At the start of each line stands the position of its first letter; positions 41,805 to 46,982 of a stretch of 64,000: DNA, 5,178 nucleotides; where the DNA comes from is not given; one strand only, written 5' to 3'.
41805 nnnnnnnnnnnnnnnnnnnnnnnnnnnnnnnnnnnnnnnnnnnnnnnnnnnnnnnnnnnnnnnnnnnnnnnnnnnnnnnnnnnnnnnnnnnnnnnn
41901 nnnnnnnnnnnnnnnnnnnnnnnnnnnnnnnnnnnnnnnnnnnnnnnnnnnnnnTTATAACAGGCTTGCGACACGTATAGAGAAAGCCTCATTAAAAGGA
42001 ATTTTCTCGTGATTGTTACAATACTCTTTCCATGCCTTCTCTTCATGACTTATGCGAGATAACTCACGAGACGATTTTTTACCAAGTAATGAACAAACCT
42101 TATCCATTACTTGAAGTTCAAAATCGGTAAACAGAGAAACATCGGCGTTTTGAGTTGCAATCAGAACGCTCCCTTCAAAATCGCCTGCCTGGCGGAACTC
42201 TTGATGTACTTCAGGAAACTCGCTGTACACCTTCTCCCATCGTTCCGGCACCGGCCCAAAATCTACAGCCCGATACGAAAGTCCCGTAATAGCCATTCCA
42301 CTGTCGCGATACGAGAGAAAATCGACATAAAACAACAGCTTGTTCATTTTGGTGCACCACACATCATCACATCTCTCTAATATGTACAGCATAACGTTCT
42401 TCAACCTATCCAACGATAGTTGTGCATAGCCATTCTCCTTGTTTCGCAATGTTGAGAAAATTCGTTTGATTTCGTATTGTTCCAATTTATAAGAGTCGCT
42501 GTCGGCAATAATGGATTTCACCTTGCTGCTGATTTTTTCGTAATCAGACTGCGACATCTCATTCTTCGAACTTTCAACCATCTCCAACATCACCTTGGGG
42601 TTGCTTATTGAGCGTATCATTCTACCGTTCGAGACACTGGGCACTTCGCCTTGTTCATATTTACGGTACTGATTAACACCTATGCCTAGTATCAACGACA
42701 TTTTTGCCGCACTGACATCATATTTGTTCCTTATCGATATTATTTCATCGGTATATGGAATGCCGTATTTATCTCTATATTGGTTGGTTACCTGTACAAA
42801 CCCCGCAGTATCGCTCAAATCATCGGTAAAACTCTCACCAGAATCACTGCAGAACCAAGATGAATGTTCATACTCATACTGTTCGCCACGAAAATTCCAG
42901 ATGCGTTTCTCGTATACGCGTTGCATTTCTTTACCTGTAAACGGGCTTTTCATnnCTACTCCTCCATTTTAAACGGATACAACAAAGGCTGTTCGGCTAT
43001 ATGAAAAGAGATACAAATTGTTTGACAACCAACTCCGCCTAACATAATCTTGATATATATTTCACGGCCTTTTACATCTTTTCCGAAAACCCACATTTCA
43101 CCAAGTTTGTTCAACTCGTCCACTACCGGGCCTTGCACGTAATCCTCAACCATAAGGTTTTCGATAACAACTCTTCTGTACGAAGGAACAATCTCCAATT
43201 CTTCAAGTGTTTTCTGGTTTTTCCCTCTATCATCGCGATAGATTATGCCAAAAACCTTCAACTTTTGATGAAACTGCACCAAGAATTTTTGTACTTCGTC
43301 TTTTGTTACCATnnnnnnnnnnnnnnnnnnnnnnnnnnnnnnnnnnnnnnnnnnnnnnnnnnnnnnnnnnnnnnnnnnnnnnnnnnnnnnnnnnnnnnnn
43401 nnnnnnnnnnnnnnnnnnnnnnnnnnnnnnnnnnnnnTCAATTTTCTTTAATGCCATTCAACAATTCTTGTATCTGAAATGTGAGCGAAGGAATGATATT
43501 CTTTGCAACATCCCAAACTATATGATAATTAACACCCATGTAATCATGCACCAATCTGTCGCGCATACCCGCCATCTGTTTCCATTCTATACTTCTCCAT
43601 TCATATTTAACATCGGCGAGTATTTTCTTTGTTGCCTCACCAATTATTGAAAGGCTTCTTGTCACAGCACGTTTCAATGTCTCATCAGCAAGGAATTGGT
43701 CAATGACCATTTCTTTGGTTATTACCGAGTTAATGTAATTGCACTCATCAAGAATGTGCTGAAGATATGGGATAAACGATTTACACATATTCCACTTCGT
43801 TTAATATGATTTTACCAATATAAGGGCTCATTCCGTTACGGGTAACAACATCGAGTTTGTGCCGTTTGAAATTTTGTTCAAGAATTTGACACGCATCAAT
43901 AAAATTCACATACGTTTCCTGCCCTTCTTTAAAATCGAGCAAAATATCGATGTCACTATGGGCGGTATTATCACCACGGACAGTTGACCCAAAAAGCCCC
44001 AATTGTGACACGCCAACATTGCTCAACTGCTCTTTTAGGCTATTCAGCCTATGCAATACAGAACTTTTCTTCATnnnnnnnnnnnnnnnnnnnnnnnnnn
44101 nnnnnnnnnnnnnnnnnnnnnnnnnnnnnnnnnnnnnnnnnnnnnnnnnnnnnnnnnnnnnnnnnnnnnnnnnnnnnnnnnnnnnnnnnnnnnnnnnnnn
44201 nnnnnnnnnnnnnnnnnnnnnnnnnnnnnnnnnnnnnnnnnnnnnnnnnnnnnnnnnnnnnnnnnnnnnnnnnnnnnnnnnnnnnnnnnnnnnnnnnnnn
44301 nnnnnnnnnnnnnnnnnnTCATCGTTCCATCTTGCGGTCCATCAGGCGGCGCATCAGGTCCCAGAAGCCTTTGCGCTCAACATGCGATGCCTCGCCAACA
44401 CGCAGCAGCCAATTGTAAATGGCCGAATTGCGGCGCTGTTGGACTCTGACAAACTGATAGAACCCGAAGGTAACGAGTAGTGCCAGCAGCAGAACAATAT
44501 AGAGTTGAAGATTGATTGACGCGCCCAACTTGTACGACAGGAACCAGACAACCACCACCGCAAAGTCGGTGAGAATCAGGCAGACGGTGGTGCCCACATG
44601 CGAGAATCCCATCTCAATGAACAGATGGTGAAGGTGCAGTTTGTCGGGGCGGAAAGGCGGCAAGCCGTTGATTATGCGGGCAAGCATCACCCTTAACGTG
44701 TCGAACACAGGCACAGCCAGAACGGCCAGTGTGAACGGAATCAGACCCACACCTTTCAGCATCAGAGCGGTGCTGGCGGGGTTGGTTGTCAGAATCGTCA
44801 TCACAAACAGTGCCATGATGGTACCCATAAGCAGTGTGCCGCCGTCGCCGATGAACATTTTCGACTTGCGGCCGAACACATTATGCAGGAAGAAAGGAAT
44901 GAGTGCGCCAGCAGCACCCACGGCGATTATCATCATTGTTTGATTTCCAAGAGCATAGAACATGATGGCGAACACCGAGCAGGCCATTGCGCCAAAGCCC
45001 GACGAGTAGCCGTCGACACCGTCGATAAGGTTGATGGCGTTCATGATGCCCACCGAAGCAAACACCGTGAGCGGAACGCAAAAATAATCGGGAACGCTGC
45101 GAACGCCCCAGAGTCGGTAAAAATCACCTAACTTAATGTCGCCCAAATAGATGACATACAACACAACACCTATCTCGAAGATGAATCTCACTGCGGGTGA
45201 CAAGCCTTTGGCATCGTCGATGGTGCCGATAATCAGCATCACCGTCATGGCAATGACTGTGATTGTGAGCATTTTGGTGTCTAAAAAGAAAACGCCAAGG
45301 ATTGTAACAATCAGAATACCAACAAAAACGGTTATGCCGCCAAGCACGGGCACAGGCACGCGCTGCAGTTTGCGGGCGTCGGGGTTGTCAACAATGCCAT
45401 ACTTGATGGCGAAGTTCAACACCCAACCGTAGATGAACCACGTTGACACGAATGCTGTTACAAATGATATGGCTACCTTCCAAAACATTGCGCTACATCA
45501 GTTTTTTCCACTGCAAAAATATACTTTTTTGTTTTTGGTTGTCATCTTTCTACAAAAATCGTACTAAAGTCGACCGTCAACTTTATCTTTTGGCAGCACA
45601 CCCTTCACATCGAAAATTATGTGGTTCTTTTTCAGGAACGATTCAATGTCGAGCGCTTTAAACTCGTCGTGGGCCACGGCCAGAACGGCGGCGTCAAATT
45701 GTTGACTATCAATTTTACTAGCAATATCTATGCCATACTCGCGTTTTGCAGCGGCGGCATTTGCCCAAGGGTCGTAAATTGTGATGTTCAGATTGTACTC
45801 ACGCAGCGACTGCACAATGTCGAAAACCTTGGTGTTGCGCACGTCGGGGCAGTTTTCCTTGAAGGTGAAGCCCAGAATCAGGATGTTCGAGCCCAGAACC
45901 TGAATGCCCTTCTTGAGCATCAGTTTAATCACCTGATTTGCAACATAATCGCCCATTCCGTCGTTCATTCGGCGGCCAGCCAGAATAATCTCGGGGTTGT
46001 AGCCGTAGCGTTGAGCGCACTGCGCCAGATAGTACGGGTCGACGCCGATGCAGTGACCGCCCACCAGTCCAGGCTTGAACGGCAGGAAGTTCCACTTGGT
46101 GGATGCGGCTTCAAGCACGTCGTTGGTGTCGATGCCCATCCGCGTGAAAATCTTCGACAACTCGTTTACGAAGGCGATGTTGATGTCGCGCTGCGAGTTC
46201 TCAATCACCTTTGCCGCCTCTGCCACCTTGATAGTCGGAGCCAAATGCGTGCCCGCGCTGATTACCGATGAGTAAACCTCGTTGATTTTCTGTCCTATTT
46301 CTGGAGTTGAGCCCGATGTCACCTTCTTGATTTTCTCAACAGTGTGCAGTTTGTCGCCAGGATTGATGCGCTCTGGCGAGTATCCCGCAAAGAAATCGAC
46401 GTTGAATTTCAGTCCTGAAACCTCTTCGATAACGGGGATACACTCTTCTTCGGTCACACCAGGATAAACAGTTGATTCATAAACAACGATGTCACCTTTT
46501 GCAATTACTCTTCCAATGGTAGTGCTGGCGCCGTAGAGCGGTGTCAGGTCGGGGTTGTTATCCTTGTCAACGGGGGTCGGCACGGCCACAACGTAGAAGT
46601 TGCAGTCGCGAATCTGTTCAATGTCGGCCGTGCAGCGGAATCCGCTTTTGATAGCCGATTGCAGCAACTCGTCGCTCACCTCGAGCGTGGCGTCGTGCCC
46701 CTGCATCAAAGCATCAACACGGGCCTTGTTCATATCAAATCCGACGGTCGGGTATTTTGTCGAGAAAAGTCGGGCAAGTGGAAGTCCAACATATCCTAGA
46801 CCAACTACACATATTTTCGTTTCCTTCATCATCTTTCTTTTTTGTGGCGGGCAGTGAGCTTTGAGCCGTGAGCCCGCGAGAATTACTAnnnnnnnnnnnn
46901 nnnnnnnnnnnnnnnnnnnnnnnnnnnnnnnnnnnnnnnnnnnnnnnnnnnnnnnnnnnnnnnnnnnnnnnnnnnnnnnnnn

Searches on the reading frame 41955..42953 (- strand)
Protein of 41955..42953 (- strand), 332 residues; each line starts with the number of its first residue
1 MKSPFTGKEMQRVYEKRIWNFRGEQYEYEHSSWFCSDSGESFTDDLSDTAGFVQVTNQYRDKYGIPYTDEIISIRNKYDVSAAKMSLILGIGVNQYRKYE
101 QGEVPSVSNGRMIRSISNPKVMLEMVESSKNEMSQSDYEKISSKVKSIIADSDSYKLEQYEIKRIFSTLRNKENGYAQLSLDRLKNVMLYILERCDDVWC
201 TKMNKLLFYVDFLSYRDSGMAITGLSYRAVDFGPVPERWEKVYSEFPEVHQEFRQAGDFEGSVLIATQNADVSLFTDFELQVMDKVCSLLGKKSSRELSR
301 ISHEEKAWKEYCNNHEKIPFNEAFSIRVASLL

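Call 3: search_protein_families(library=pfam, proteins=[window:41955-42953:-], max_evalue=0.1)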
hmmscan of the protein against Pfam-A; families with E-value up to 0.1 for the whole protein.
window:41955-42953:- (332 aa): 5 families
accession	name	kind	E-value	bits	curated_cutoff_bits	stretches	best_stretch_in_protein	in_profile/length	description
PF13274.11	SocA_Panacea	-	3.4e-20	73.5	25.7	1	204-309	2-113/113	Antitoxin SocA-like, Panacea domain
PF15731.11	MqsA_antitoxin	-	2.3e-06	28.2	30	1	17-106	18-110/131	Antitoxin component of bacterial toxin-antitoxin system, MqsA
PF01381.28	HTH_3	-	0.001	19.5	23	1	73-108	3-39/55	Helix-turn-helix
PF06479.17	Ribonuc_2-5A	-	0.0029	18.2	23.3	1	107-210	8-109/127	Ribonuclease 2-5A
PF17372.7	DUF5394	-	0.0055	16.6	25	1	130-194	4-72/243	Family of unknown function (DUF5394)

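Call 4: search_protein_families(library=padloc, proteins=[window:41955-42953:-], max_evalue=0.1)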
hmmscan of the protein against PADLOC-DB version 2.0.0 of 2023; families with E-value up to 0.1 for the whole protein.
window:41955-42953:- (332 aa): 0 families

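Call 5: search_protein_families(library=ncbifam, proteins=[window:41955-42953:-], max_evalue=0.1)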
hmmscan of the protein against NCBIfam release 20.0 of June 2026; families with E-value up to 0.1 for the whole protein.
window:41955-42953:- (332 aa): 2 families
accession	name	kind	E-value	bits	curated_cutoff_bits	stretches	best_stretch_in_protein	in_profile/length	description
TIGR03830.1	CxxCG_CxxCG_HTH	subfamily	1.3e-16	60.5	61.8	1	8-123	7-124/127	type II TA system antitoxin MqsA family protein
NF041951.1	phage_RstR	subfamily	0.00014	22.1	80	1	69-108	5-45/108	RstR family transcriptional repressor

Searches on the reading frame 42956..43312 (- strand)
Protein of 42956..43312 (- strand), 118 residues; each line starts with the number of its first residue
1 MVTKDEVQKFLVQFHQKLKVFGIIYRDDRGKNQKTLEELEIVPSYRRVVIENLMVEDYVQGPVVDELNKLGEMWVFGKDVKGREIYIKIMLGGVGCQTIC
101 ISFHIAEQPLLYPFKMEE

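Call 3: search_protein_families(library=pfam, proteins=[window:42956-43312:-], max_evalue=0.1)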
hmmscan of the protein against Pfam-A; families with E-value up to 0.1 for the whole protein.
window:42956-43312:- (118 aa): 1 family
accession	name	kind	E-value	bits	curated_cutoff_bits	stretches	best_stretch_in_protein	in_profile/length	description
PF08463.15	EcoEI_R_C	-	0.075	13.6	24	0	4-40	4-39/163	EcoEI R protein C-terminal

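Call 4: search_protein_families(library=padloc, proteins=[window:42956-43312:-], max_evalue=0.1)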
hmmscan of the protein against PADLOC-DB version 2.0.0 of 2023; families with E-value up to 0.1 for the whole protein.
window:42956-43312:- (118 aa): 0 families

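Call 5: search_protein_families(library=ncbifam, proteins=[window:42956-43312:-], max_evalue=0.1)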
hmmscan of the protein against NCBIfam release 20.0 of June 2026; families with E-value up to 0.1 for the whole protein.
window:42956-43312:- (118 aa): 1 family
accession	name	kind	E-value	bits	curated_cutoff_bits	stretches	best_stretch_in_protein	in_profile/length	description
NF007423.1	PRK09966.1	equivalog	0.061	12.2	325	1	7-102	66-162/390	diguanylate cyclase DgcN/YfiN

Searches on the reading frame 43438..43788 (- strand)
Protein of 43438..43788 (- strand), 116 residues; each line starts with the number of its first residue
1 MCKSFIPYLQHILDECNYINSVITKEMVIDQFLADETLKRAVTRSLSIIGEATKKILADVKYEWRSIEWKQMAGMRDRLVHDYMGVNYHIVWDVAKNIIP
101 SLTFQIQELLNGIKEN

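Call 72: search_protein_families(library=pfam, proteins=[window:43438-43788:-], max_evalue=0.00001)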
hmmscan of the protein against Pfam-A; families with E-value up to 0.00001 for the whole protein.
window:43438-43788:- (116 aa): 1 family
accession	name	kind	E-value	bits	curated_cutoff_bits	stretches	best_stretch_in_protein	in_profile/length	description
PF01934.22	HepT-like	-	1.5e-24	86.5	23.5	1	23-108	11-119/120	Ribonuclease HepT-like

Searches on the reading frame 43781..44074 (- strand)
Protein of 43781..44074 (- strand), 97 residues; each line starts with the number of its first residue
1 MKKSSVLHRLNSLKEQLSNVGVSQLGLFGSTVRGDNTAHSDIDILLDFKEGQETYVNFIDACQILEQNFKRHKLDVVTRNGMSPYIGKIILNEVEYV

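Call 72: search_protein_families(library=pfam, proteins=[window:43781-44074:-], max_evalue=0.00001)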
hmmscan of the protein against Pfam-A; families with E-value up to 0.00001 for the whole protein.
window:43781-44074:- (97 aa): 2 families
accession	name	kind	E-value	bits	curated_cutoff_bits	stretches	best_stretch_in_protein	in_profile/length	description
PF01909.29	NTP_transf_2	-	4.2e-12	46.7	21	1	14-96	5-92/93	Nucleotidyltransferase domain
PF18765.7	Polbeta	-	1.2e-08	35.4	26.9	1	13-92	3-82/93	Polymerase beta, Nucleotidyltransferase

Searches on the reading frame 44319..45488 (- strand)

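Call 72: search_protein_families(library=pfam, proteins=[window:44319-45488:-], max_evalue=0.00001)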
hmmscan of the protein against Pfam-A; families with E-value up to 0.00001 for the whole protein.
window:44319-45488:- (389 aa): 1 family
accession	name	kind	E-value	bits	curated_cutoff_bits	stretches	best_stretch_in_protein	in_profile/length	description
PF00953.26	Glycos_transf_4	-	6.5e-29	101.4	27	1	76-231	3-158/160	Glycosyl transferase family 4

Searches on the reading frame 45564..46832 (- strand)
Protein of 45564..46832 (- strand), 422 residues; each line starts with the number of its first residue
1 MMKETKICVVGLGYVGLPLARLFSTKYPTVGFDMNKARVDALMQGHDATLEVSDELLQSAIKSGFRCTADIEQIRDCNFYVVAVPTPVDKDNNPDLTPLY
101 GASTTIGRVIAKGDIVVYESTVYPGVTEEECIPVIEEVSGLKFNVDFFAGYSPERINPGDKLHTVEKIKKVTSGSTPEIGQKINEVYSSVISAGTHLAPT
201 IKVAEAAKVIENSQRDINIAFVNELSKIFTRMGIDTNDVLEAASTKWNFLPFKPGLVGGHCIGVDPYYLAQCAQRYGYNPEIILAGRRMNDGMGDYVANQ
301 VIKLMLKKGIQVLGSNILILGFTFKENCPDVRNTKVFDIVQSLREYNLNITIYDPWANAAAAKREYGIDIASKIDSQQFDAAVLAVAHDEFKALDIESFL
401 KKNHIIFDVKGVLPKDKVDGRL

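Call 72: search_protein_families(library=pfam, proteins=[window:45564-46832:-], max_evalue=0.00001)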
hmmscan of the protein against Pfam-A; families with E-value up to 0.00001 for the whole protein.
window:45564-46832:- (422 aa): 3 families
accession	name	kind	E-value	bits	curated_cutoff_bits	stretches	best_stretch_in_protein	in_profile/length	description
PF03721.20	UDPG_MGDP_dh_N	-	7e-33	114.2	27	1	6-179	2-179/187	UDP-glucose/GDP-mannose dehydrogenase family, NAD binding domain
PF00984.24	UDPG_MGDP_dh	-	1.5e-25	89.5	25.4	1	203-291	2-93/94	UDP-glucose/GDP-mannose dehydrogenase family, central domain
PF03720.21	UDPG_MGDP_dh_C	-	3.2e-24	85.7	30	1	318-413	1-101/103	UDP-glucose/GDP-mannose dehydrogenase family, UDP binding domain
